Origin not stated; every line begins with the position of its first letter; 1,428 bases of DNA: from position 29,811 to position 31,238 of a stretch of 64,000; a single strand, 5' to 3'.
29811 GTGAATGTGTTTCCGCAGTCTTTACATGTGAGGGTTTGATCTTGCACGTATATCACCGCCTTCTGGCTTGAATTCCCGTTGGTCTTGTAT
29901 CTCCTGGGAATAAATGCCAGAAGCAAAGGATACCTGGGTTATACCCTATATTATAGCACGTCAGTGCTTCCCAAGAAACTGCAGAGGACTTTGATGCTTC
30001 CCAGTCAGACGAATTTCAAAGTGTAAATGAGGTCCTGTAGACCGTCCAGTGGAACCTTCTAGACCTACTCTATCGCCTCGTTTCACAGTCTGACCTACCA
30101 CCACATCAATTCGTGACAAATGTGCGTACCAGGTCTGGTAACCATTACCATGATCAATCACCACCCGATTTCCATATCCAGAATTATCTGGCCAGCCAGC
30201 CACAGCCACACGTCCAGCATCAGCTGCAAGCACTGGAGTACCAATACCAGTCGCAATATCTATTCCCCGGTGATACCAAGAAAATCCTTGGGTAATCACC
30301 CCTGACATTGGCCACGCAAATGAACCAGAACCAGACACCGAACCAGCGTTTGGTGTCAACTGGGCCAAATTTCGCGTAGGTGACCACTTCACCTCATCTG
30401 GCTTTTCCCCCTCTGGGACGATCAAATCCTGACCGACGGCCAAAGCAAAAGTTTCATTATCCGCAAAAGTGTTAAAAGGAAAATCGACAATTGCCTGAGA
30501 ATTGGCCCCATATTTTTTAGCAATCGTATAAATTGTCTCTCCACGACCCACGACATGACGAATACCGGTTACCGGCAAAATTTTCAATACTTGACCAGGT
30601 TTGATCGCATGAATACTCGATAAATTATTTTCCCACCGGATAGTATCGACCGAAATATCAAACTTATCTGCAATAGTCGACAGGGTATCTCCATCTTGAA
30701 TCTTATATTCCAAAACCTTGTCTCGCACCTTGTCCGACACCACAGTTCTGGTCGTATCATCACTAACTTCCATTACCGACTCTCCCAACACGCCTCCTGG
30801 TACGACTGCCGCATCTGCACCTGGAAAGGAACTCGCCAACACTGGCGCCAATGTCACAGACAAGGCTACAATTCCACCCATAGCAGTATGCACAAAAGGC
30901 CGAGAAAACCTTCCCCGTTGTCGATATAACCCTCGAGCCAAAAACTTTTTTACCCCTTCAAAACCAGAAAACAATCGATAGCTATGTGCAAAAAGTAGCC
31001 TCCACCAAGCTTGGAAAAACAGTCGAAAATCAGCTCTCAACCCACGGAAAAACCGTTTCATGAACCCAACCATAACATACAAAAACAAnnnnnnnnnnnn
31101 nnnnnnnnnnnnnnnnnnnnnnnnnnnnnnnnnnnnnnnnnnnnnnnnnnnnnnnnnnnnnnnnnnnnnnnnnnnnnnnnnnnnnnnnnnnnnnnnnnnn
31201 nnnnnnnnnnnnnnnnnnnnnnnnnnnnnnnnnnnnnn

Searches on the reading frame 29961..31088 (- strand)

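Call 61: search_protein_families(library=pfam, proteins=[window:29961-31088:-], max_evalue=0.0001)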
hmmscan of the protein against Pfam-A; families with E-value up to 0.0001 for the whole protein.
window:29961-31088:- (375 aa): 3 families
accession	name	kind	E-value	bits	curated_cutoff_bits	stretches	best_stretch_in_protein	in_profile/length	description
PF01551.29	Peptidase_M23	-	3.4e-35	120.5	28.7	1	272-368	2-96/96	Peptidase family M23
PF01476.26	LysM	-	6.2e-20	71.3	20.9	1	128-170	1-42/43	LysM domain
PF23473.1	LysM3_LYK4_5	-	8.3e-08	32.6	29.3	0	126-159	3-36/48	LYK4/5 LysM3 domain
